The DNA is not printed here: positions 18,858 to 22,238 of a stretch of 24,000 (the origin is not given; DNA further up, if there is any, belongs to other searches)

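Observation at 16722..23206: Stressosome cassette (RsbR-RsbS-RsbT-RsbX) without any sigma-B partner switch, fused operonically to a hybrid kinase phosphorelay ending in an HD-GYP c-di-GMP phosphodiesterase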

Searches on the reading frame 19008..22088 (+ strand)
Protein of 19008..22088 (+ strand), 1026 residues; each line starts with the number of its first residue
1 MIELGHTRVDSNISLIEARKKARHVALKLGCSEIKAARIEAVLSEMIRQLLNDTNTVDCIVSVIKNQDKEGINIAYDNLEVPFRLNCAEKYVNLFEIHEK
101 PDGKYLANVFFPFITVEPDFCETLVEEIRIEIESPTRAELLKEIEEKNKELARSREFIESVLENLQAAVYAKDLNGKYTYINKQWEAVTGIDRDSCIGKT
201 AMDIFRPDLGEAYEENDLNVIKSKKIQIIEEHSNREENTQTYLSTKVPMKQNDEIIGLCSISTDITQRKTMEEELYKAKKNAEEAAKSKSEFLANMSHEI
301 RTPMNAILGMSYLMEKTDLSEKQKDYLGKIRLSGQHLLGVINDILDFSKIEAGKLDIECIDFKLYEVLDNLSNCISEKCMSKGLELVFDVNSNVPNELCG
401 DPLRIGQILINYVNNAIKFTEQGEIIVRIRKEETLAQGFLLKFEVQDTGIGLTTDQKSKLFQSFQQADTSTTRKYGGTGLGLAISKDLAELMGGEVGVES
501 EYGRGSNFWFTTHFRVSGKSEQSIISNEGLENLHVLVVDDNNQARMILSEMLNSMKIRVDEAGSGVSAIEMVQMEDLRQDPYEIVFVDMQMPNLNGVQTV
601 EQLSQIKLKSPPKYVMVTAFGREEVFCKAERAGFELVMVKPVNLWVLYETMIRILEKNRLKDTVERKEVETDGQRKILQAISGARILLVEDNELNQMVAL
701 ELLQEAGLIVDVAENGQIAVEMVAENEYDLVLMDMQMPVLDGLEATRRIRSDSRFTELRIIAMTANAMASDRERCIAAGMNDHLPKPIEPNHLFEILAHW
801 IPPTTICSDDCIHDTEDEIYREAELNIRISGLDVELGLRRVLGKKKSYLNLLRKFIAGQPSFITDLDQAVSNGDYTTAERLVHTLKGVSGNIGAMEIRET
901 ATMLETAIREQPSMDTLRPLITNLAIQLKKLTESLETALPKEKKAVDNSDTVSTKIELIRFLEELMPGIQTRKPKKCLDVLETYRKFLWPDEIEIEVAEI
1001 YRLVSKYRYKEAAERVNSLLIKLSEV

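Call 3: search_protein_families(library=pfam, proteins=[window:19008-22088:+], max_evalue=0.01)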
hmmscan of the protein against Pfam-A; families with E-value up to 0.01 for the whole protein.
window:19008-22088:+ (1026 aa): 9 families
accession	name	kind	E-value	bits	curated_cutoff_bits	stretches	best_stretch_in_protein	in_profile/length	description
PF00072.30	Response_reg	-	2.3e-48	163.4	30.2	2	686-797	1-110/111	Response regulator receiver domain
PF02518.31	HATPase_c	-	7.8e-27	94.3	26.4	1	400-513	1-108/111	Histidine kinase-, DNA gyrase B-, and HSP90-like ATPase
PF00512.31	HisKA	-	5.2e-21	74.9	26.9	1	288-353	1-66/66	His Kinase A (phospho-acceptor) domain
PF08448.16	PAS_4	-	3.7e-17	63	23.1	1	162-269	1-109/110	PAS fold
PF01627.28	Hpt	-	9.3e-13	48.7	24.6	1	851-933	2-79/84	Hpt domain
PF00989.32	PAS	-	5.8e-06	26.7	22.6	1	157-208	2-53/113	PAS fold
PF13426.13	PAS_9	-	9.7e-06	26.3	27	1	172-267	7-103/103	PAS domain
PF13188.13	PAS_8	-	0.00014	22.1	21.8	1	156-210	1-55/65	PAS domain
PF23198.2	PDE8A_N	-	0.0002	21.7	29.6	0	685-774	11-102/147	PDE8A-like, N-terminal domain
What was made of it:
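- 19491..19814 (+): Kinase PAS domain (aa 162-269), a possible second signal input. Pfam PAS_4 3.7e-17 (call 3).
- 20619..21398 (+): Two receiver domains: REC1 (about aa 538-655, D588) and REC2 (aa 686-797, D734). Pfam Response_reg 2.3e-48 in two stretches (call 3).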

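Call 4: search_protein_families(library=ncbifam, proteins=[window:19008-22088:+], max_evalue=0.01)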
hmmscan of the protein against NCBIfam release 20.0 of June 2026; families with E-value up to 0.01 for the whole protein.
window:19008-22088:+ (1026 aa): 156 families (the best 25 are shown)
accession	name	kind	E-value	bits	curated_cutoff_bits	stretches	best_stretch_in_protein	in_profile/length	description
NF008318.0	PRK11107.1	equivalog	2.2e-153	512.5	890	3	274-561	278-565/920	two-component sensor histidine kinase BarA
TIGR02956.1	TMAO_torS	equivalog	1.8e-136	456.7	676.5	2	276-663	451-828/967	TMAO reductase system sensor histidine kinase/response regulator TorS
NF008302.0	PRK11091.1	equivalog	1.6e-122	410.2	838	2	141-678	140-666/779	aerobic respiration two-component sensor histidine kinase ArcB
NF041947.1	LuxQ_Vibrio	equivalog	6.6e-119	398.1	1200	2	241-653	424-837/843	quorum-sensing autoinducer 2 sensor kinase/phosphatase LuxQ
NF011874.0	PRK15347.1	equivalog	1.2e-114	384.2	852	3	273-511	382-611/921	two component system sensor kinase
NF045901.1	HisKinLetSLeg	equivalog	2.1e-111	373.5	1650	1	267-930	273-895/906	two-component system sensor histidine kinase LetS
NF008099.0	PRK10841.1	equivalog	4.7e-98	329.1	920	3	221-509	406-685/949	two-component system sensor histidine kinase RcsC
NF038297.2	hybrid_HK_HrmK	equivalog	2.7e-90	303.8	725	2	250-648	196-601/607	hybrid histidine kinase/response regulator HrmK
NF008543.0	PRK11466.1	equivalog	4.7e-87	292.8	982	2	275-662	430-805/914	TMAO reductase system sensor histidine kinase/response regulator TorS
NF007420.1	PRK09959.1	equivalog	1.6e-63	214.7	1995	2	227-651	651-1070/1197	acid-sensing system histidine kinase EvgS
NF041832.1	near_NosP_CTERM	subfamily_domain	1.9e-60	204.9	400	2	283-651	1-366/370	NahK/ErcS family hybrid sensor histidine kinase/response regulator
NF047874.1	MASE3_PAS_HK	subfamily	3.3e-60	204.6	560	1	142-522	251-633/655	MASE3 domain-containing sensor histidine kinase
NF046044.1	PnpS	equivalog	1.9e-54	185.2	400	1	139-511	38-388/390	two-component system histidine kinase PnpS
NF047465.1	hybrid_HK_LvrA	exception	1.2e-50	172.4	1200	2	238-508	157-416/819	hybrid histidine kinase/response regulator LvrA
NF041880.1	EPS_EpsF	equivalog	2.2e-47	161.7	900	3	152-508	139-487/492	response regulator EpsF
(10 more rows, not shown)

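Call 22: find_homologous_proteins(query=window:19008-22088:+, max_evalue=1e-30)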
Query window:19008-22088:+ (1026 aa): 8000 proteins with E <= 1e-30 among 8000 candidates; the best 120 are listed.
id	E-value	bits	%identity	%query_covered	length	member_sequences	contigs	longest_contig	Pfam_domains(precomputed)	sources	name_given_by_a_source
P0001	0.0e+0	2143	95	100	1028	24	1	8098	PF13426.14,PF08448.17,PF02518.32,PF00512.32,PF23198.2,PF00989.32,PF00072.31,PF01627.29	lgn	-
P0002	0.0e+0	1627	72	100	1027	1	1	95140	PF13426.14,PF08448.17,PF02518.32,PF00512.32,PF00989.32,PF00072.31,PF01627.29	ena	-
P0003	0.0e+0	1626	71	100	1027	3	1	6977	PF13426.14,PF08448.17,PF02518.32,PF00512.32,PF00989.32,PF00072.31,PF01627.29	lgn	-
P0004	0.0e+0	1616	71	100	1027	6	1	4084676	PF13426.14,PF08448.17,PF02518.32,PF00512.32,PF00989.32,PF00072.31,PF01627.29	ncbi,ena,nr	nr:response regulator [uncultured Acetobacterium sp.]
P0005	0.0e+0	1372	62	100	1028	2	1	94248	PF13426.14,PF13188.14,PF08448.17,PF02518.32,PF00512.32,PF00989.32,PF00072.31,PF01627.29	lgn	-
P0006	0.0e+0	1188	57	64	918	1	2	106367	PF13426.14,PF08448.17,PF02518.32,PF00512.32,PF00989.32,PF00072.31,PF01627.29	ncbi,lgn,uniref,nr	ncbi:response regulator [Acetobacterium tundrae]|uniref:Stage 0 sporulation protein A homolog n=1 Ta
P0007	0.0e+0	1187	56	65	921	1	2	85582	PF13426.14,PF08448.17,PF02518.32,PF00512.32,PF00989.32,PF00072.31,PF01627.29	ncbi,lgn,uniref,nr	ncbi:response regulator [Acetobacterium paludosum]|uniref:Circadian input-output histidine kinase Ci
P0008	0.0e+0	1184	55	100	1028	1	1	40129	PF08448.17,PF02518.32,PF00512.32,PF00989.32,PF00072.31,PF01627.29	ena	-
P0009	0.0e+0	1173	55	86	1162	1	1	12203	PF13426.14,PF13188.14,PF08448.17,PF02518.32,PF00512.32,PF00989.32,PF00072.31,PF01627.29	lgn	-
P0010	0.0e+0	1138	72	69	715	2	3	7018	PF02518.32,PF00512.32,PF00072.31,PF01627.29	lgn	-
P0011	0.0e+0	1133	54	86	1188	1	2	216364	PF13426.14,PF13188.14,PF08448.17,PF02518.32,PF00512.32,PF00989.32,PF00072.31,PF01627.29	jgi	jgi:two-component system sensor histidine kinase/response regulator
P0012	0.0e+0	1121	54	85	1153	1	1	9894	PF13426.14,PF13188.14,PF08448.17,PF02518.32,PF00512.32,PF00989.32,PF00072.31,PF01627.29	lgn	-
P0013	0.0e+0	1119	54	85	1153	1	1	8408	PF13426.14,PF08448.17,PF02518.32,PF00512.32,PF00989.32,PF00072.31,PF01627.29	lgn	-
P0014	0.0e+0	1102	53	100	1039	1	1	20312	PF13426.14,PF08448.17,PF02518.32,PF00512.32,PF00989.32,PF00072.31,PF01627.29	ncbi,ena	-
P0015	0.0e+0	1100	52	100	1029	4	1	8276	PF13426.14,PF08448.17,PF02518.32,PF00512.32,PF00989.32,PF00072.31,PF01627.29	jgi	-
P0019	0.0e+0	1016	47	99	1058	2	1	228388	PF08448.17,PF02518.32,PF00512.32,PF00072.31,PF01627.29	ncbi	-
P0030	6.6e-277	939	46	100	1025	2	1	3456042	PF08448.17,PF02518.32,PF00512.32,PF00989.32,PF00072.31,PF01627.29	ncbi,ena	-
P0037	1.2e-267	909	45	100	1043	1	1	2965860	PF13426.14,PF08448.17,PF02518.32,PF00512.32,PF00072.31,PF01627.29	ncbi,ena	-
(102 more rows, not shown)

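Call 24: find_encoding_contigs(protein=P0004, flank=7000, max_places=1)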
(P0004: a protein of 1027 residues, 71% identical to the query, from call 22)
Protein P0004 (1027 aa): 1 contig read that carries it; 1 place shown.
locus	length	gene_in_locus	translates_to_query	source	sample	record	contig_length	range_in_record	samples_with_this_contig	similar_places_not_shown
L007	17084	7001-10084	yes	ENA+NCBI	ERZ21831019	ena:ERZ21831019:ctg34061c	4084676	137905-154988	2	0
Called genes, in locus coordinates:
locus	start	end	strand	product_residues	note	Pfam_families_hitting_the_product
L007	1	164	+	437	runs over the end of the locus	PF00004:AAA (faint), PF05673:DUF815, PF20720:nSTAND3 (weak)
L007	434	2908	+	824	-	PF20437:LonC_helical, PF13654:AAA_32, PF20436:LonB_AAA-LID, PF05362:Lon_C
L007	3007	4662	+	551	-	PF00753:Lactamase_B, PF16661:Lactamase_B_6, PF23023:Anti-Pycsar_Apyc1 (weak), PF12706:Lactamase_B_2 (faint), PF10996:Beta-Casp, PF07521:RMMBL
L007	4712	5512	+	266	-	PF00989:PAS, PF08448:PAS_4, PF13426:PAS_9, PF01740:STAS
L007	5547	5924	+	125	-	PF01740:STAS (weak)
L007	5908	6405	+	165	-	PF13581:HATPase_c_2, PF02518:HATPase_c (weak)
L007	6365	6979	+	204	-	PF07228:SpoIIE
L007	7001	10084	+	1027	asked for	PF00989:PAS (weak), PF08448:PAS_4, PF13426:PAS_9 (faint), PF00512:HisKA, PF02518:HATPase_c, PF00072:Response_reg, PF01627:Hpt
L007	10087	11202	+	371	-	PF00072:Response_reg, PF13487:HD_5, PF01966:HD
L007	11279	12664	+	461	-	PF00392:GntR, PF00155:Aminotran_1_2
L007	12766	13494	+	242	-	PF03591:AzlC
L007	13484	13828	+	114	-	PF05437:AzlD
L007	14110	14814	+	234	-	PF01978:TrmB, PF11495:TrmB_EBD_N (weak)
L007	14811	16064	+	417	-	PF00278:Orn_DAP_Arg_deC, PF02784:Orn_Arg_deC_N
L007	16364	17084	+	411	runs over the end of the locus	PF00155:Aminotran_1_2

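Call 25: find_encoding_contigs(protein=P0019, flank=7000, max_places=1)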
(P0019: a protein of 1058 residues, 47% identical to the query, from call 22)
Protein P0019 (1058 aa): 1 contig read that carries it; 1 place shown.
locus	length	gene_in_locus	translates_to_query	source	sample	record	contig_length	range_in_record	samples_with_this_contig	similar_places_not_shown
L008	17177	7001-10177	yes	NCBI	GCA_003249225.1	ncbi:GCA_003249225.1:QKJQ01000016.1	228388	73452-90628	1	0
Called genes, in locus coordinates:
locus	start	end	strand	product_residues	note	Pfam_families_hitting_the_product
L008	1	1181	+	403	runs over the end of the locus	PF00563:EAL, PF08668:HDOD (weak)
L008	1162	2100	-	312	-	PF01050:MannoseP_isomer (faint), PF02311:AraC_binding, PF07883:Cupin_2 (weak), PF00165:HTH_AraC, PF12833:HTH_18, PF00165:HTH_AraC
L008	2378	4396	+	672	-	PF13802:Gal_mutarotas_2 (weak), PF01055:Glyco_hydro_31_2nd, PF21365:Glyco_hydro_31_3rd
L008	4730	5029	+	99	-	PF00989:PAS, PF13188:PAS_8 (weak), PF08448:PAS_4 (weak)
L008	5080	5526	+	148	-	PF01740:STAS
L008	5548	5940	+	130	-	PF01740:STAS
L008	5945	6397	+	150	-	PF13581:HATPase_c_2, PF02518:HATPase_c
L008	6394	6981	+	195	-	-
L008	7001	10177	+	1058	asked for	PF08448:PAS_4, PF00512:HisKA, PF02518:HATPase_c, PF00072:Response_reg, PF01627:Hpt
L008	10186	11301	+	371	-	PF00072:Response_reg, PF13487:HD_5, PF01966:HD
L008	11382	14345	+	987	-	PF08450:SGL (faint), PF07494:Reg_prop (faint), PF07495:Y_Y_Y, PF08668:HDOD (faint), PF13487:HD_5, PF01966:HD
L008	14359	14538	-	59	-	-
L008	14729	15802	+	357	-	PF00561:Abhydrolase_1, PF12146:Hydrolase_4, PF12697:Abhydrolase_6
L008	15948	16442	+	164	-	PF22381:Staph_reg_Sar_Rot (weak), PF12802:MarR_2, PF01047:MarR (weak), PF13463:HTH_27 (faint)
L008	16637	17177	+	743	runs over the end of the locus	PF00015:MCPsignal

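Call 26: find_encoding_contigs(protein=P0030, flank=7000, max_places=1)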
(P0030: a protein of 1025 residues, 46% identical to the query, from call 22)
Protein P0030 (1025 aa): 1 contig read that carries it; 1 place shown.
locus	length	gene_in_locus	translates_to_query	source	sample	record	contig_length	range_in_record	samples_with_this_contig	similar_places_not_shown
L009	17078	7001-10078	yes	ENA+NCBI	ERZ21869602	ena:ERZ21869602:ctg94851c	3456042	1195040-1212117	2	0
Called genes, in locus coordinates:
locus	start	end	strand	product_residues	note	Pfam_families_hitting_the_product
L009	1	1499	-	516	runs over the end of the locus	PF00078:RVT_1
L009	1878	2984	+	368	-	PF00990:GGDEF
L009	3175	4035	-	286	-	PF01937:ARMT1-like_dom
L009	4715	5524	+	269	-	PF08448:PAS_4, PF13426:PAS_9, PF01740:STAS, PF13466:STAS_2 (weak)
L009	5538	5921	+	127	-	-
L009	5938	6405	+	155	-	PF13581:HATPase_c_2, PF02518:HATPase_c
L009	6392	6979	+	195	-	PF07228:SpoIIE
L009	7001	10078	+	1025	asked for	PF00989:PAS (weak), PF08448:PAS_4, PF00512:HisKA, PF02518:HATPase_c, PF00072:Response_reg, PF01627:Hpt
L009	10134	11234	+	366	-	PF00072:Response_reg, PF13487:HD_5, PF01966:HD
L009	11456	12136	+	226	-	PF06197:DUF998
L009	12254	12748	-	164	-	-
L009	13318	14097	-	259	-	PF13263:PHP_C (faint)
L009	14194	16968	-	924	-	PF01841:Transglut_core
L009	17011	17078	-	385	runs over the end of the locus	PF01882:DUF58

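Call 27: find_encoding_contigs(protein=P0037, flank=7000, max_places=1)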
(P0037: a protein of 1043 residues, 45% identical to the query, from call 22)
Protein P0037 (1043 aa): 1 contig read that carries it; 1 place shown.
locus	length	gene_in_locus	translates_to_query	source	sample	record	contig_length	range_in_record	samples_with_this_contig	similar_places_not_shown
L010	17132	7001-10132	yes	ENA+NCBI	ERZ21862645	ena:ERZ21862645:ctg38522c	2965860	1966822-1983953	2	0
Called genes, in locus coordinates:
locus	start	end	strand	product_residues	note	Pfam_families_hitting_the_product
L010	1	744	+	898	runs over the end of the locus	PF04879:Molybdop_Fe4S4, PF00384:Molybdopterin, PF01568:Molydop_binding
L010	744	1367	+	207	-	PF12837:Fer4_6 (faint), PF12838:Fer4_7 (weak), PF13187:Fer4_9 (faint), PF13237:Fer4_10 (weak), PF13247:Fer4_11, PF00037:Fer4 (weak), PF12797:Fer4_2 (weak), PF13237:Fer4_10 (weak)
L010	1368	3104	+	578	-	PF02613:Nitrate_red_del, PF17179:Fer4_22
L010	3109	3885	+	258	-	PF00175:NAD_binding_1, PF10418:DHODB_Fe-S_bind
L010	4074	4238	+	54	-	PF13451:zf_Tbcl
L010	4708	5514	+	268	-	PF00989:PAS, PF08448:PAS_4, PF13426:PAS_9, PF01740:STAS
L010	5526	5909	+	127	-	PF01740:STAS (weak)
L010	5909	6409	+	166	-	PF13581:HATPase_c_2 (weak), PF02518:HATPase_c (weak)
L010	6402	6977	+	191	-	PF07228:SpoIIE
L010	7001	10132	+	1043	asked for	PF08448:PAS_4, PF13426:PAS_9 (faint), PF00512:HisKA, PF02518:HATPase_c, PF00072:Response_reg, PF01627:Hpt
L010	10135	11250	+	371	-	PF00072:Response_reg, PF13487:HD_5, PF01966:HD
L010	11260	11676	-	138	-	PF01475:FUR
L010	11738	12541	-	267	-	PF00950:ABC-3, PF01032:FecCD (weak)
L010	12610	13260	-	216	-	PF00005:ABC_tran, PF02463:SMC_N (faint), PF13304:AAA_21 (faint)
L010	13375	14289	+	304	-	PF01297:ZnuA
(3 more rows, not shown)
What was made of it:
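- Checked: The same six-gene order recurs in 4 of 4 relatives looked up, at 45-71% kinase identity and with unrelated flanking genes (calls 24-27).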
